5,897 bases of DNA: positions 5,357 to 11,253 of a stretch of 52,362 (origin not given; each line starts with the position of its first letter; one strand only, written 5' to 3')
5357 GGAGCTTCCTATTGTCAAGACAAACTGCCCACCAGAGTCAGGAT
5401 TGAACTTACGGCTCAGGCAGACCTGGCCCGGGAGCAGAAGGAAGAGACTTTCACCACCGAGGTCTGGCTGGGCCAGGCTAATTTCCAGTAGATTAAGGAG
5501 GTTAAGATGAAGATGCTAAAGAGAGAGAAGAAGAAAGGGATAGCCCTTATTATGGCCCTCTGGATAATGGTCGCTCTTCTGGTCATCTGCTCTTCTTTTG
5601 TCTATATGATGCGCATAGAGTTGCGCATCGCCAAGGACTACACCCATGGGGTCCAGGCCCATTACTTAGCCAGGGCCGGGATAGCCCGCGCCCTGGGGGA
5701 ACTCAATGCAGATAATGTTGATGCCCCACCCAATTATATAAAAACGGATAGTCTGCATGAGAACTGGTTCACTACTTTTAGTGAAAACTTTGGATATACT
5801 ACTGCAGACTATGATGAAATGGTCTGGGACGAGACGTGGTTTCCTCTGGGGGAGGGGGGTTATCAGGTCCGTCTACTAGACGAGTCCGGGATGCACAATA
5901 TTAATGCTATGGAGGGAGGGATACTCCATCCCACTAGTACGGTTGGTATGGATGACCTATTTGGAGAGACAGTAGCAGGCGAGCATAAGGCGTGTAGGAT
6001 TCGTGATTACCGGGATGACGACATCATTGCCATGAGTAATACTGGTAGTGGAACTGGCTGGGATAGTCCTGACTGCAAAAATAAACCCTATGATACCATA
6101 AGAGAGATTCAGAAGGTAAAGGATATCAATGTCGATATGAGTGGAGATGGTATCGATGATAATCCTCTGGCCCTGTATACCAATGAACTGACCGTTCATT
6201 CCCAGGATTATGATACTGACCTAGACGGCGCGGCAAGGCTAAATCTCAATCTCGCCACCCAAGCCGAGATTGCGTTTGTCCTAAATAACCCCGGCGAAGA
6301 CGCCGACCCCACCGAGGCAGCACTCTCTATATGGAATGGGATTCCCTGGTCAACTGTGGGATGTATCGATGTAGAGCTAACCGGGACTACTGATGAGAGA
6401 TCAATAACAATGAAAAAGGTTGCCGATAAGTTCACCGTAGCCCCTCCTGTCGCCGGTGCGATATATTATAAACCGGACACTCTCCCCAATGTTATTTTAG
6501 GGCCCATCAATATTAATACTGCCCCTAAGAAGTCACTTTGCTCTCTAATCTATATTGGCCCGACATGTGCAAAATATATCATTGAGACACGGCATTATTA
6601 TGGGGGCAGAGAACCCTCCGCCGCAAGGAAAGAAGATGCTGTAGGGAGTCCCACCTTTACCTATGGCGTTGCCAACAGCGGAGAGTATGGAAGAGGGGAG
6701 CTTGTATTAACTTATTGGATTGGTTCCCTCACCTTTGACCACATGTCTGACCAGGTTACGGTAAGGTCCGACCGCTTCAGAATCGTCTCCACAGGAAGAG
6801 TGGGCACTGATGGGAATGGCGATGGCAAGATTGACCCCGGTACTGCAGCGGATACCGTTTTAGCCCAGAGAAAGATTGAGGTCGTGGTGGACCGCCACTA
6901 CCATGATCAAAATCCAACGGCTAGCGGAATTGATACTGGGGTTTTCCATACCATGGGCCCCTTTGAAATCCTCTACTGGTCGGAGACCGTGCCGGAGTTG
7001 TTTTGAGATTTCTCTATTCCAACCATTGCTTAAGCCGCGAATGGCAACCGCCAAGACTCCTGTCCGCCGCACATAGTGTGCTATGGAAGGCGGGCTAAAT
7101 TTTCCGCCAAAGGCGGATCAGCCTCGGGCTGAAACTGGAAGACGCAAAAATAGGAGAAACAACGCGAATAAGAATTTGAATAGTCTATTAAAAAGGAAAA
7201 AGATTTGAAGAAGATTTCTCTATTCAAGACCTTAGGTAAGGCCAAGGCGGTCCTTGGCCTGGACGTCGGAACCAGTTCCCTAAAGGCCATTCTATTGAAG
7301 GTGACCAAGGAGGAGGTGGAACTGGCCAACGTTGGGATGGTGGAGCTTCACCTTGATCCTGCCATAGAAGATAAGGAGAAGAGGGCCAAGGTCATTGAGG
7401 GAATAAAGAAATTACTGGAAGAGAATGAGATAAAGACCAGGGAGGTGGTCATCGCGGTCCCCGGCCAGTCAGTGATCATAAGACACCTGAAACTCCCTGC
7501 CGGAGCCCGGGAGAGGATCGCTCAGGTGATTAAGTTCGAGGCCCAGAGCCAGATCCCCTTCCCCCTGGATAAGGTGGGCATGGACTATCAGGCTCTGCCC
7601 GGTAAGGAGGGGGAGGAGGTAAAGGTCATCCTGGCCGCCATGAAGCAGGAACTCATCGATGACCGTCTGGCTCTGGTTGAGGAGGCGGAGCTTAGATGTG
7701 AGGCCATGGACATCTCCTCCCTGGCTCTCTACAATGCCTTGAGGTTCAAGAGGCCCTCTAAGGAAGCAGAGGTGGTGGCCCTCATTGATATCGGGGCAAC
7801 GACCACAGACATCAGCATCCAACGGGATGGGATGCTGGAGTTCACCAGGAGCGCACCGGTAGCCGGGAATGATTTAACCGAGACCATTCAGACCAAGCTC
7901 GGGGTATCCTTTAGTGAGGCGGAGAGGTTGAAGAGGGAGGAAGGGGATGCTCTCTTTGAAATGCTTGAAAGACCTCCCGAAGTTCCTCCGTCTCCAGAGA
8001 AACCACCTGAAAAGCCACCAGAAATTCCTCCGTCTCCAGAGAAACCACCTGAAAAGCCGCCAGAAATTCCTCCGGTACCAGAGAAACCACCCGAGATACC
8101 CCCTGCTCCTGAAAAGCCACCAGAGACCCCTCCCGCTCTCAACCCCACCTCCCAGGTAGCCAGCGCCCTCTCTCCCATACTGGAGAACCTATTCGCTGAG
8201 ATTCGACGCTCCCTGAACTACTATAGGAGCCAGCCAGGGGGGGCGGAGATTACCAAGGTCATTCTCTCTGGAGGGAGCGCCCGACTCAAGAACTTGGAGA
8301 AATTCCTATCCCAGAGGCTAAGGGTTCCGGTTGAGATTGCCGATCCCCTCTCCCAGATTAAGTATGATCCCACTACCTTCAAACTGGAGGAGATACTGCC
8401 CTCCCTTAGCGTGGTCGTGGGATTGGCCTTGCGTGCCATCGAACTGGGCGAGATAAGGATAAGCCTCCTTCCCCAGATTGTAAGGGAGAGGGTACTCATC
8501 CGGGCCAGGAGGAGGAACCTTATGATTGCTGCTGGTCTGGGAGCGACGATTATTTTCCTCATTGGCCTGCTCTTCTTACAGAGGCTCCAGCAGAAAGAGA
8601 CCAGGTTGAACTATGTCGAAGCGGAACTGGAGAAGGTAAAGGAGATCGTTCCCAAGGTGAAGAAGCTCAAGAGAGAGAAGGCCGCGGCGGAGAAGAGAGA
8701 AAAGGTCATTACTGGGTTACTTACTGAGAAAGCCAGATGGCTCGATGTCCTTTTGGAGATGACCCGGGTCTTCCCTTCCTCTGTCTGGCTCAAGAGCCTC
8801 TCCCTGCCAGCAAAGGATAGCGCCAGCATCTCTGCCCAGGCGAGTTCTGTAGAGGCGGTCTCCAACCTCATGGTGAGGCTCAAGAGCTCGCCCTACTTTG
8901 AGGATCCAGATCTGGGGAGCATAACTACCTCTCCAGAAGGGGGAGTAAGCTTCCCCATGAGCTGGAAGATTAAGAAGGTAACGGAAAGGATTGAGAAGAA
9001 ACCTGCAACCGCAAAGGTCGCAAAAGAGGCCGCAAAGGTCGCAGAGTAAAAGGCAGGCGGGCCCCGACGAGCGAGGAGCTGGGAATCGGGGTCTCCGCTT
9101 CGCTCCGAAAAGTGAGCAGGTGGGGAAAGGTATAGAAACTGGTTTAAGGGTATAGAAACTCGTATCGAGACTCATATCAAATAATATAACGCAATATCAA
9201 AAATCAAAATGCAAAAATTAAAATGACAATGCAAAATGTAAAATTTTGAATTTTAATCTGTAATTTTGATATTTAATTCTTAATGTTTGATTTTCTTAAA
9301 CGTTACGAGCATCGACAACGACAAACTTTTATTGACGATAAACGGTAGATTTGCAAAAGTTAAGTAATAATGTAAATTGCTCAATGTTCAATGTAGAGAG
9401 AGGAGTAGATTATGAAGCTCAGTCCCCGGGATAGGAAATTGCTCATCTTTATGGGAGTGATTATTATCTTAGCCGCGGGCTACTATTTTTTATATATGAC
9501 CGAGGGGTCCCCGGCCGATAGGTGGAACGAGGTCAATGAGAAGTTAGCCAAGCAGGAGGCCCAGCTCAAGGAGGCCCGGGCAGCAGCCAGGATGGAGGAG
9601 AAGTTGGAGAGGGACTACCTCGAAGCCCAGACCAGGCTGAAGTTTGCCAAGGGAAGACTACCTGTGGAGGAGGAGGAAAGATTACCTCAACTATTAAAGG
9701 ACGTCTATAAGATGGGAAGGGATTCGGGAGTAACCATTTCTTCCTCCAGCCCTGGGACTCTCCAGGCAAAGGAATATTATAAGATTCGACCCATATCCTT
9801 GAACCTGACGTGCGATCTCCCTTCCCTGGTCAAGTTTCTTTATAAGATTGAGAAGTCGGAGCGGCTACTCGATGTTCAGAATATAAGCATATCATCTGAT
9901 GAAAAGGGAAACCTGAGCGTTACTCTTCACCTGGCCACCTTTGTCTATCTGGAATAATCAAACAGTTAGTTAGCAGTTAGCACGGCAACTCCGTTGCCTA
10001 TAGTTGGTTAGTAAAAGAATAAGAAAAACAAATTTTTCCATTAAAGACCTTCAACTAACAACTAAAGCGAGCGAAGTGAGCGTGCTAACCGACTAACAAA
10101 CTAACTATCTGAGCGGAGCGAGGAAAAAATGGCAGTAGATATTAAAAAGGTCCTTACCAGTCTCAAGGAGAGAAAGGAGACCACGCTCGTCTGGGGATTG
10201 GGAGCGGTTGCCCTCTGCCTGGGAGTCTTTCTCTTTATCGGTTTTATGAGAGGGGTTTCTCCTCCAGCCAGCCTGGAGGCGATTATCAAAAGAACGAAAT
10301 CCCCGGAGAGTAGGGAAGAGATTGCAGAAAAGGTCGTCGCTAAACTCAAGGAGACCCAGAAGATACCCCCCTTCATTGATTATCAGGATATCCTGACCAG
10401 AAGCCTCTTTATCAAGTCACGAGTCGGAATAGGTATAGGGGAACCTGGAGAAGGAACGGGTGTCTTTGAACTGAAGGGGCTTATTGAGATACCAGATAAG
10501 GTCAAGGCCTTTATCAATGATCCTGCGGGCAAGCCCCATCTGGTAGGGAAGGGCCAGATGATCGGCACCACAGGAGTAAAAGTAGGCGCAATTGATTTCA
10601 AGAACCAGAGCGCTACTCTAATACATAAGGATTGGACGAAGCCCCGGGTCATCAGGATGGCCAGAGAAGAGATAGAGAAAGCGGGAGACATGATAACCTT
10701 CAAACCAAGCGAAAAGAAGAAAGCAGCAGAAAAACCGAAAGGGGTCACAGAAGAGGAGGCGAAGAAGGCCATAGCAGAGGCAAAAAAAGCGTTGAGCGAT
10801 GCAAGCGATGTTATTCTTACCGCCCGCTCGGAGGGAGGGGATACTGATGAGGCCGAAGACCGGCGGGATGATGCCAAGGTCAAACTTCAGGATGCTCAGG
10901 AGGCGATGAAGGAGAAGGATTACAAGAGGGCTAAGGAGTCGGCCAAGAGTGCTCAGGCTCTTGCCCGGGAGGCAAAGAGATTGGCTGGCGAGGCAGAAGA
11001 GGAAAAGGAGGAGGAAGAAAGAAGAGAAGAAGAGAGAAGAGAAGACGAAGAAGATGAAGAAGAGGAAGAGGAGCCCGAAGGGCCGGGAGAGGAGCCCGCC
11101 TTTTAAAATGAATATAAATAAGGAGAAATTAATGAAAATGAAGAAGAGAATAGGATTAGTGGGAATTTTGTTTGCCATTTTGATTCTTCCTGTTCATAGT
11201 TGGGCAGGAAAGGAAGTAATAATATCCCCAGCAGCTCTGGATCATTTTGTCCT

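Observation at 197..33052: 33-kb co-directional DNA-uptake supercluster: pseudopilus, PilMNOPQ, two ComEC, three ComEA and an extra nuclease/membrane layer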

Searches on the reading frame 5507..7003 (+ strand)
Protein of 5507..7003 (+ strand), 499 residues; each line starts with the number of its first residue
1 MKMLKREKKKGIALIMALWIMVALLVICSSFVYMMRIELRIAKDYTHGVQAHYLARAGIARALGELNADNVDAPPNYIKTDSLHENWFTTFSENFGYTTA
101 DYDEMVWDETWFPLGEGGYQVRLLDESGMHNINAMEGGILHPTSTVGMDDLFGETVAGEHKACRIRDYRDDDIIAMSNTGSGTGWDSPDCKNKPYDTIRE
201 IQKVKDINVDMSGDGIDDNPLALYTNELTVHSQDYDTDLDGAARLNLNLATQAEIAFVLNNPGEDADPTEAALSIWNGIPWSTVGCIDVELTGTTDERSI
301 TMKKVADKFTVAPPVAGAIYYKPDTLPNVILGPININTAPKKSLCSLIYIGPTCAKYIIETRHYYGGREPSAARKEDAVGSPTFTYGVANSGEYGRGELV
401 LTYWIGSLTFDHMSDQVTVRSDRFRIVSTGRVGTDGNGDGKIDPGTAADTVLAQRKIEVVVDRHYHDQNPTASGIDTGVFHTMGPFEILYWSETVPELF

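Call 3: search_protein_families(library=pfam, proteins=[window:5507-7003:+], max_evalue=0.01)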
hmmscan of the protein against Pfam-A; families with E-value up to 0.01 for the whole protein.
window:5507-7003:+ (499 aa): 1 family
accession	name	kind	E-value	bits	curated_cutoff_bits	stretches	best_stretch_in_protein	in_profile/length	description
PF12836.13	HHH_3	-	1.7e-05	25.3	27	1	333-366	5-38/65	Helix-hairpin-helix motif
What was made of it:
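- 3514..7006 (+): g6-g9, minor prepilin set 2 (weak GspH, I-like, T2SSJ, K-like 499 aa). Call 3.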

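Call 62: search_solved_structures(query=window:5507-7003:+, max_evalue=1)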
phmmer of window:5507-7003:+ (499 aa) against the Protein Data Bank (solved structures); distinct sequences matched with E-value up to 1: 0.
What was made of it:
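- Tried and rejected: PDB sequence search with g9 gave nothing (call 62).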

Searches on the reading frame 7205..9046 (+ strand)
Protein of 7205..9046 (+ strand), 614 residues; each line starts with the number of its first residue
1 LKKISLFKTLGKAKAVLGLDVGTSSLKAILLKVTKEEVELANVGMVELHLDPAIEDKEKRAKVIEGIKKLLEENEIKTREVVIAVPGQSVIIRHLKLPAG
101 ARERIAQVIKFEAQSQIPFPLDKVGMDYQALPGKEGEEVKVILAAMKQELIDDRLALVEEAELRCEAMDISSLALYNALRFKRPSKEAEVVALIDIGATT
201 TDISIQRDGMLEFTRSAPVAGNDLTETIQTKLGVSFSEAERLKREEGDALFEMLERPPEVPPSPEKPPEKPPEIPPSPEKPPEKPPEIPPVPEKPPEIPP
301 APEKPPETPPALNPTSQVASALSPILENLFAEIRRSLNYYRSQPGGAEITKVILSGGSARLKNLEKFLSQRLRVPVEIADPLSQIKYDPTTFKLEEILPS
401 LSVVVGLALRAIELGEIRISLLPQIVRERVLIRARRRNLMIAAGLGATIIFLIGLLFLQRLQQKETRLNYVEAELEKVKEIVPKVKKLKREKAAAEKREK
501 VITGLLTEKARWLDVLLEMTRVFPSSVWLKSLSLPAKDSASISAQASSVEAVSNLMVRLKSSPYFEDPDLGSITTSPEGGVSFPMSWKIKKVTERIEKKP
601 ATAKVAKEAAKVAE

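Call 3: search_protein_families(library=pfam, proteins=[window:7205-9046:+], max_evalue=0.01)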
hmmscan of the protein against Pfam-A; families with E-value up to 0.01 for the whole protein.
window:7205-9046:+ (614 aa): 7 families
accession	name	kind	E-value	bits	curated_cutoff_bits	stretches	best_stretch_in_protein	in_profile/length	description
PF11104.14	PilM_2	-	3e-59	201.1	27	2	18-246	1-237/340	Type IV pilus assembly protein PilM;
PF14450.12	FtsA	-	3.6e-20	73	31.8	1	192-382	1-113/127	Cell division protein FtsA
PF05137.18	PilN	-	2e-12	47.4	22.8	1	515-587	2-76/78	Fimbrial assembly protein (PilN)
PF06723.19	MreB_Mbl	-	4e-10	39.5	27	1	316-380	240-305/327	MreB/Mbl protein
PF08841.16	DDR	-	0.00034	20.2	24.6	1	190-244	134-189/328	Diol dehydratase reactivase ATPase-like domain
PF01869.26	BcrAD_BadFG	-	0.00052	20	31.5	0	17-84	1-65/271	BadF/BadG/BcrA/BcrD ATPase family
PF05134.19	T2SSL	-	0.0028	17.5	25.5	1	77-167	45-130/231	Type II secretion system (T2SS), protein L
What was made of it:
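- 7205..9049 (+): g10, PilM-PilN fusion with a Pro-rich tandem insert. PilM_2 3e-59, PilN 2e-12 (call 3).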

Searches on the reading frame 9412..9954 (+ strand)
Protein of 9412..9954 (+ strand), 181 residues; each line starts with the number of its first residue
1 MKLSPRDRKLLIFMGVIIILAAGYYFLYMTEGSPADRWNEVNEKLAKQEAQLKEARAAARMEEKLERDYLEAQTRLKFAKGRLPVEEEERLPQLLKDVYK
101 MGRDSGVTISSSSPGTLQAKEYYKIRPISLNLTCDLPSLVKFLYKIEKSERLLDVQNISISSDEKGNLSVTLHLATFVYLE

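Call 4: search_protein_families(library=pfam, proteins=[window:9412-9954:+], max_evalue=0.01)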
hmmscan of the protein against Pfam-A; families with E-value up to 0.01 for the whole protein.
window:9412-9954:+ (181 aa): 3 families
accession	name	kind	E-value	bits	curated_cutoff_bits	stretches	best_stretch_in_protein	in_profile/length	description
PF04350.18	PilO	-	4e-17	63.1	22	1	41-180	4-144/145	Pilus assembly protein, PilO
PF10741.14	T2SSM_b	-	4.1e-06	27.1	21.7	1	93-175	18-108/111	Type II secretion system (T2SS), protein M subtype b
PF04612.17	T2SSM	-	1.3e-05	25.9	27.8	1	2-66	10-71/160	Type II secretion system (T2SS), protein M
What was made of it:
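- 9412..9957 (+): g11, PilO. PilO 4e-17 (call 4).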

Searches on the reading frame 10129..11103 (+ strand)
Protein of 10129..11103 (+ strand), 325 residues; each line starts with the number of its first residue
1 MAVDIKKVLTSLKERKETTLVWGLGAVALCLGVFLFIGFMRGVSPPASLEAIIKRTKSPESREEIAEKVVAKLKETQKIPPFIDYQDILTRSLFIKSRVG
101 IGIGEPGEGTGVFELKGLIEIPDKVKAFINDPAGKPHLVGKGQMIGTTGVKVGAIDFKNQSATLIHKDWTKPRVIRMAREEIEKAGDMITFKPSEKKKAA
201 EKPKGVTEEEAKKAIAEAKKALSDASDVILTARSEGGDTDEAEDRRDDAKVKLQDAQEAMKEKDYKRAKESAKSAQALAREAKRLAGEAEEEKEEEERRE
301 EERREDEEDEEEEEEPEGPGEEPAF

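Call 4: search_protein_families(library=pfam, proteins=[window:10129-11103:+], max_evalue=0.01)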
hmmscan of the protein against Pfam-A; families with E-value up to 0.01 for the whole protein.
window:10129-11103:+ (325 aa): 2 families
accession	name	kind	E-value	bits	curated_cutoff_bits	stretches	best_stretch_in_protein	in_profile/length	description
PF14346.11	DUF4398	-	0.0012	19.8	27.9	1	221-297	2-77/78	Domain of unknown function (DUF4398)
PF04465.17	DUF499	-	0.0047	15.2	23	1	49-123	604-674/1024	Protein of unknown function (DUF499)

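Call 61: search_solved_structures(query=window:10129-11103:+, max_evalue=10, show_alignments=1)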
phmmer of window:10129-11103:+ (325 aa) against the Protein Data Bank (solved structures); distinct sequences matched with E-value up to 10: 4.
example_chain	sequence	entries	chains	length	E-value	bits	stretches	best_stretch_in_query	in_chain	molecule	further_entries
6vej_A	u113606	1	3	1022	0.11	15.1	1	17-86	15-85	Probable Resistance-Nodulation-Cell Division (RND) efflux transporter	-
9kqp_G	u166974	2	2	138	0.92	12.1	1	7-73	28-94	Photosystem I reaction center subunit V, chloroplastic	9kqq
8iuf_QB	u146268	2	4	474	1.2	11.7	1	51-114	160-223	Ubiquinol-cytochrome-c reductase complex core protein 2, mitochondrial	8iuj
2xny_M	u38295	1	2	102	2.4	10.7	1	245-307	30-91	M PROTEIN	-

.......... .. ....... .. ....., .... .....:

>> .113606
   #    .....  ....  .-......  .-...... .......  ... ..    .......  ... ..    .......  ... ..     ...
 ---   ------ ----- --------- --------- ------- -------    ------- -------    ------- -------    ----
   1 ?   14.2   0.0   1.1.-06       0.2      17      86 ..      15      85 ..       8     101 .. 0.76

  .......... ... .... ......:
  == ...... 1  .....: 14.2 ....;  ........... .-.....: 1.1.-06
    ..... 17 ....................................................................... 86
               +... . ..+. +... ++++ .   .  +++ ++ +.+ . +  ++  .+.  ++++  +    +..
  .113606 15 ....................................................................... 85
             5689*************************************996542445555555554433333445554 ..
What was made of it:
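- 10129..11106 (+): g12, single-pass membrane protein in the PilP position; identity unconfirmed. No Pfam PilP hit and no PDB hit (calls 4, 61).
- On Type IVa pilus machinery: g12 is in the right position but has no PilP hit in Pfam or PDB (calls 4, 61).
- Checked: It has no Pfam or PDB support (calls 4, 61) and rests on position only.
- Tried and rejected: PilP identity of g12: no support (calls 4, 61).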
